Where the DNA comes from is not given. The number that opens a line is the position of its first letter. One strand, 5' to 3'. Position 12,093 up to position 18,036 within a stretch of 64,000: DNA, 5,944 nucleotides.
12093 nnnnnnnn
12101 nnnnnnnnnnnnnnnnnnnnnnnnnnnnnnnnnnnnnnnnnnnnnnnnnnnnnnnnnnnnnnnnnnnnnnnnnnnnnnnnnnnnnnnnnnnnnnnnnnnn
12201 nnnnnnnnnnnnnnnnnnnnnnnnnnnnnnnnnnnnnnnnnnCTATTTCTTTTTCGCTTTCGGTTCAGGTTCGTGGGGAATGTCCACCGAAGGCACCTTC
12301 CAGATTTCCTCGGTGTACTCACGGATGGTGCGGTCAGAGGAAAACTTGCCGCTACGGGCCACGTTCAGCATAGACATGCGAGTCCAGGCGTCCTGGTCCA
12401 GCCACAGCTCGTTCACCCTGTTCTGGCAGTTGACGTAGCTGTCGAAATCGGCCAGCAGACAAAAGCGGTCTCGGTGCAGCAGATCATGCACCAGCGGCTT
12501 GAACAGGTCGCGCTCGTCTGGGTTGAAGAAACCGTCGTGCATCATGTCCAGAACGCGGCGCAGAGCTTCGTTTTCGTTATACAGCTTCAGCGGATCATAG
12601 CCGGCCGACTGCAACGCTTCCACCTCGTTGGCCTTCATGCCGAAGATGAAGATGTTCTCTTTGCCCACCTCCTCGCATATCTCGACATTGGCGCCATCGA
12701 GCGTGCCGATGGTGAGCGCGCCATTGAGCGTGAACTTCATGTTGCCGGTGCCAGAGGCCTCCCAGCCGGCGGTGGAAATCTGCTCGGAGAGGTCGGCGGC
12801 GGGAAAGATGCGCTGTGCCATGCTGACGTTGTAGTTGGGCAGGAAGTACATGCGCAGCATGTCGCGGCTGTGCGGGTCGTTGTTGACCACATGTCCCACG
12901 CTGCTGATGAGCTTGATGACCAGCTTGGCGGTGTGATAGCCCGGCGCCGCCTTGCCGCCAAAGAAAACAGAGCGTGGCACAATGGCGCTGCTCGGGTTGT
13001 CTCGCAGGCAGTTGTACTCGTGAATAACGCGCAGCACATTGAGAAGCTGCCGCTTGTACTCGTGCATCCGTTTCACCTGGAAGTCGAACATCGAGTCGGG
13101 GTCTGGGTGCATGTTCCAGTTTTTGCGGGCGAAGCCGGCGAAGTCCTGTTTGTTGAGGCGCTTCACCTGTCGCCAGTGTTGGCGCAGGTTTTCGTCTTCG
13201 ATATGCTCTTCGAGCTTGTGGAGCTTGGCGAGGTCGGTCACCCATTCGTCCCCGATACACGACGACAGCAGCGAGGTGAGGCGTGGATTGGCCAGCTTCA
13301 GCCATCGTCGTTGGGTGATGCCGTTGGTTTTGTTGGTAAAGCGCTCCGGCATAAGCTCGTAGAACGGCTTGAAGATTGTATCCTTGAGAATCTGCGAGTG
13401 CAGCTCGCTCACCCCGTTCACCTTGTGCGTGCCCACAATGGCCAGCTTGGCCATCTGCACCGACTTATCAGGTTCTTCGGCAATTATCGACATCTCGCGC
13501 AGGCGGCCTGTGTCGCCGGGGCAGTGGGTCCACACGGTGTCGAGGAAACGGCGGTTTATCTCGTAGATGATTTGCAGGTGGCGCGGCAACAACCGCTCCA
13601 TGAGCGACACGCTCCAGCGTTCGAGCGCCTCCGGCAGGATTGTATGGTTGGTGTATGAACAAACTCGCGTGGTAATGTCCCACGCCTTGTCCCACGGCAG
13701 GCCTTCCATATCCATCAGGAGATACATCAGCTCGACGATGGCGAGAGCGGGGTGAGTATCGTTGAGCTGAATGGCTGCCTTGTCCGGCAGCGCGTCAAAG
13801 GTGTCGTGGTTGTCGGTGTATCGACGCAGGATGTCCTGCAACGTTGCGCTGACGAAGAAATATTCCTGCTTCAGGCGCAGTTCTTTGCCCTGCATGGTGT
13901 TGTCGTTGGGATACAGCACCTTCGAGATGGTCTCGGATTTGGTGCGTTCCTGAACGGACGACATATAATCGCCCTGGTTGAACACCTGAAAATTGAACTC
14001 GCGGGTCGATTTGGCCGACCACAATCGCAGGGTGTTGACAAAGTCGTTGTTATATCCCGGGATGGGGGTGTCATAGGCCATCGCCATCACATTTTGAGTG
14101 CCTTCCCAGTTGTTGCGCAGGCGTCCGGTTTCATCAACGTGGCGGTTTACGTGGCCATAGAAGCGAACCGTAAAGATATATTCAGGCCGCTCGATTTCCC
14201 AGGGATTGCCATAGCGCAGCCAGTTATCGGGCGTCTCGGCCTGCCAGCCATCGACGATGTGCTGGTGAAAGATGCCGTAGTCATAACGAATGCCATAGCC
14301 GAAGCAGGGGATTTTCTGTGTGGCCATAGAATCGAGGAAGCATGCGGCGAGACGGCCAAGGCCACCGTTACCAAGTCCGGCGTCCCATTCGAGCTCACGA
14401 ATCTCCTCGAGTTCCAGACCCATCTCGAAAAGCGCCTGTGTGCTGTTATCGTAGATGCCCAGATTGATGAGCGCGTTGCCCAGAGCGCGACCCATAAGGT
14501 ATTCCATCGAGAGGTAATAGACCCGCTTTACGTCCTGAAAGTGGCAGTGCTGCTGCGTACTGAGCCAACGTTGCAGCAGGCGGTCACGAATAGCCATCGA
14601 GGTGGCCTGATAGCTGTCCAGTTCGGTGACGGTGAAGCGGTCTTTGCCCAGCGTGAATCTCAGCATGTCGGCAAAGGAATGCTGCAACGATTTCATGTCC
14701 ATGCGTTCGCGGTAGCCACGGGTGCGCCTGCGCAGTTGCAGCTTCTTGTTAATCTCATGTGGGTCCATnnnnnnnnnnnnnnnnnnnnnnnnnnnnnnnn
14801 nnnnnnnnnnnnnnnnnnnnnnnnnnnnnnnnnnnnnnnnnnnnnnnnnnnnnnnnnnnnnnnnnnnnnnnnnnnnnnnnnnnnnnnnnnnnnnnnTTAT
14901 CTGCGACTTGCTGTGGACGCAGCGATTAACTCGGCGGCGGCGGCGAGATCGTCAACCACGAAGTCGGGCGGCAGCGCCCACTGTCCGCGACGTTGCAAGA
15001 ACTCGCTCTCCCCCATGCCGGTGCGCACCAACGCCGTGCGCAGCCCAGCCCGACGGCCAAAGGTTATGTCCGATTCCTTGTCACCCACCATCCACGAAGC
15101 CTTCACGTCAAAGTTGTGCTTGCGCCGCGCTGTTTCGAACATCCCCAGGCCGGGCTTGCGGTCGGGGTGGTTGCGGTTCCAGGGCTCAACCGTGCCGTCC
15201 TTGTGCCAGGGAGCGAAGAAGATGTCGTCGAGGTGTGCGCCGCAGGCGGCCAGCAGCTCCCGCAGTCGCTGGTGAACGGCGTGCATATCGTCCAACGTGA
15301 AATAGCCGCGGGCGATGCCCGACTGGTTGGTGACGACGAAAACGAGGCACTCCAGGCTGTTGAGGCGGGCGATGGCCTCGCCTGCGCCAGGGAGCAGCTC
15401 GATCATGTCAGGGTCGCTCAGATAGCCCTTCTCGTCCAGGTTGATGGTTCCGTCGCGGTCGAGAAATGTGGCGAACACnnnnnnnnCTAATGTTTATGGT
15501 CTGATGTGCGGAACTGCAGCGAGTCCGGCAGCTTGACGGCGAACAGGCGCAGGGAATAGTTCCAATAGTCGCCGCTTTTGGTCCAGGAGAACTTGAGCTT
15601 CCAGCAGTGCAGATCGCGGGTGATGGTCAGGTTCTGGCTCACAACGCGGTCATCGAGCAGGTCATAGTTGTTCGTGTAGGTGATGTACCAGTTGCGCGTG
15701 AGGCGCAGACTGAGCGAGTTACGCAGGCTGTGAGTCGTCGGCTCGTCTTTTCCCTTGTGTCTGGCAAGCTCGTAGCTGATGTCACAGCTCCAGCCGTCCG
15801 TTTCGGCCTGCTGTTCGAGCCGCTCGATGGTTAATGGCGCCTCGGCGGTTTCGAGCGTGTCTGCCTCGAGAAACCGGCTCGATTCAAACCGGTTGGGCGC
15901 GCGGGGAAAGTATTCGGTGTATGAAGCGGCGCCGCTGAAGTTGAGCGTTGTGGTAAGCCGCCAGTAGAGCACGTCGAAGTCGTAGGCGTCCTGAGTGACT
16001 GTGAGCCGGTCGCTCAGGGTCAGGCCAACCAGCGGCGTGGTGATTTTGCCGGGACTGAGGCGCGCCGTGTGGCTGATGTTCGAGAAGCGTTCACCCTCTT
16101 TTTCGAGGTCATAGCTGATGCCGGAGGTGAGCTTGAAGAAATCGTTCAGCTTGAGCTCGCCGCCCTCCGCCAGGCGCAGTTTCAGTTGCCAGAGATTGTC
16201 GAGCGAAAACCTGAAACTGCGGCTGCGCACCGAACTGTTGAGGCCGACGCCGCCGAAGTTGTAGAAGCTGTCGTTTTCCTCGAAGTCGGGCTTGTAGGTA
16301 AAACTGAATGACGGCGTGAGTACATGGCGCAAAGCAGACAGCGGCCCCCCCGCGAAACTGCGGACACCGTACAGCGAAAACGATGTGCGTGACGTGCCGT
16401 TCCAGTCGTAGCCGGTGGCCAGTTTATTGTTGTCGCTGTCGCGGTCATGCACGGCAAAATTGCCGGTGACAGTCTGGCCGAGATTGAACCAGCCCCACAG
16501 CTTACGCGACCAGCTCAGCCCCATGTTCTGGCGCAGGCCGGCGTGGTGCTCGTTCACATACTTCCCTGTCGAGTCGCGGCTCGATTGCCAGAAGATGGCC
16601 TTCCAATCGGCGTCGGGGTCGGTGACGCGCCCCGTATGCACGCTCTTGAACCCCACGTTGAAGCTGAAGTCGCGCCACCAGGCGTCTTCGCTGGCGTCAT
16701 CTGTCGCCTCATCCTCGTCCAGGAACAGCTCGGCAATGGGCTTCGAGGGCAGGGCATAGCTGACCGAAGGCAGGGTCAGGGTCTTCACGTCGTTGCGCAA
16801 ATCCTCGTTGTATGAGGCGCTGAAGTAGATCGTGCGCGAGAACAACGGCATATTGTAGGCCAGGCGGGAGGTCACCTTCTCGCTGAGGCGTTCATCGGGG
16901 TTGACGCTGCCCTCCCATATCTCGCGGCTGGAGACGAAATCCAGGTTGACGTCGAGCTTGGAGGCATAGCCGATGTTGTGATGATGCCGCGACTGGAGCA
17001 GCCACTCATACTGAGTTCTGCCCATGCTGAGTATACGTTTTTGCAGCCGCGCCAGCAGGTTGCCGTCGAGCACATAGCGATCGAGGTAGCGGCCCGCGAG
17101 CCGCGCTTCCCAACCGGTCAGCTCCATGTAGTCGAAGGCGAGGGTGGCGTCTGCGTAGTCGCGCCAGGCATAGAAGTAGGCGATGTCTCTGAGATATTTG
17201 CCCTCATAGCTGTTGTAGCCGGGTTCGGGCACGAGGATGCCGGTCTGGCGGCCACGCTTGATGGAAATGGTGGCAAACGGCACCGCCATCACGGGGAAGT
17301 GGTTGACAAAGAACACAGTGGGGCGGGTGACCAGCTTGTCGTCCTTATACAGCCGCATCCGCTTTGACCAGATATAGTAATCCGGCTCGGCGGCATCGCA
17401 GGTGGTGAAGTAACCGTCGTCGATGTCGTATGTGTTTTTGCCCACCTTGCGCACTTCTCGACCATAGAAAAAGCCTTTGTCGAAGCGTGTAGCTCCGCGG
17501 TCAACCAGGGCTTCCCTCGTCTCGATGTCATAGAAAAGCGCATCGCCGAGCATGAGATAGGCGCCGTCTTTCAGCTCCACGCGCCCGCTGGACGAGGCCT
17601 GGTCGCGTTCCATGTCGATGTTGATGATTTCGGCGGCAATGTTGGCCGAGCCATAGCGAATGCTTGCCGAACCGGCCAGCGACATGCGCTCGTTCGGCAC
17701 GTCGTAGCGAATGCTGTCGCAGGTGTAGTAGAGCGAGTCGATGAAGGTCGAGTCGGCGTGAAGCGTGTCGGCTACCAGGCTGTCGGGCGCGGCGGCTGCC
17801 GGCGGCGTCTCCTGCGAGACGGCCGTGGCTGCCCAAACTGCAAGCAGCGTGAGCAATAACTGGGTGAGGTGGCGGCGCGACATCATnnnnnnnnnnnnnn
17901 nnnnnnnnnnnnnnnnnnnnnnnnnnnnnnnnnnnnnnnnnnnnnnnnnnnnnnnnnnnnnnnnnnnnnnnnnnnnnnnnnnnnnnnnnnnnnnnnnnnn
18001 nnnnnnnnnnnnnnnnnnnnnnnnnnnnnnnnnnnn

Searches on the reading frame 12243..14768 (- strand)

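Call 58: search_protein_families(library=pfam, proteins=[window:12243-14768:-], max_evalue=0.01)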
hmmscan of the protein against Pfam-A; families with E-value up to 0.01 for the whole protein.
window:12243-14768:- (841 aa): 1 family
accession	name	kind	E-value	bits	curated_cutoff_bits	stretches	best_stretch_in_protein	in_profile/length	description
PF00343.26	Phosphorylase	-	0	1119.9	27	1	115-825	3-713/713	Carbohydrate phosphorylase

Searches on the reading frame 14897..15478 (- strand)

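Call 58: search_protein_families(library=pfam, proteins=[window:14897-15478:-], max_evalue=0.01)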
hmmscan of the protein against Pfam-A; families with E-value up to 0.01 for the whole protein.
window:14897-15478:- (193 aa): 5 families
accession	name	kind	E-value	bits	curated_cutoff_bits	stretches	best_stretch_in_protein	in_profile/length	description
PF13242.12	Hydrolase_like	-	2.3e-18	66.3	22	1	107-181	3-75/75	HAD-hyrolase-like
PF00702.32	Hydrolase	-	5.2e-07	30.7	26.4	1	15-145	86-191/191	haloacid dehalogenase-like hydrolase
PF13419.12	HAD_2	-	1.8e-06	28.6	23.8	1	106-151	133-178/178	Haloacid dehalogenase-like hydrolase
PF08645.17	PNK3P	-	2.9e-05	24.3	22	1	33-134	35-126/161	Polynucleotide kinase 3 phosphatase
PF13344.12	Hydrolase_6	-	0.0041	17.6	27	1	6-57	3-44/101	Haloacid dehalogenase-like hydrolase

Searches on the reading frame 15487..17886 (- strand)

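Call 58: search_protein_families(library=pfam, proteins=[window:15487-17886:-], max_evalue=0.01)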
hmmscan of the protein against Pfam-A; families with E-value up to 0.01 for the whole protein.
window:15487-17886:- (799 aa): 1 family
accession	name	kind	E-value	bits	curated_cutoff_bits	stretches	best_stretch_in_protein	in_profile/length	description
PF19838.5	LptD_2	-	4.6e-42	144.7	22.5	1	186-611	2-447/464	LptD protein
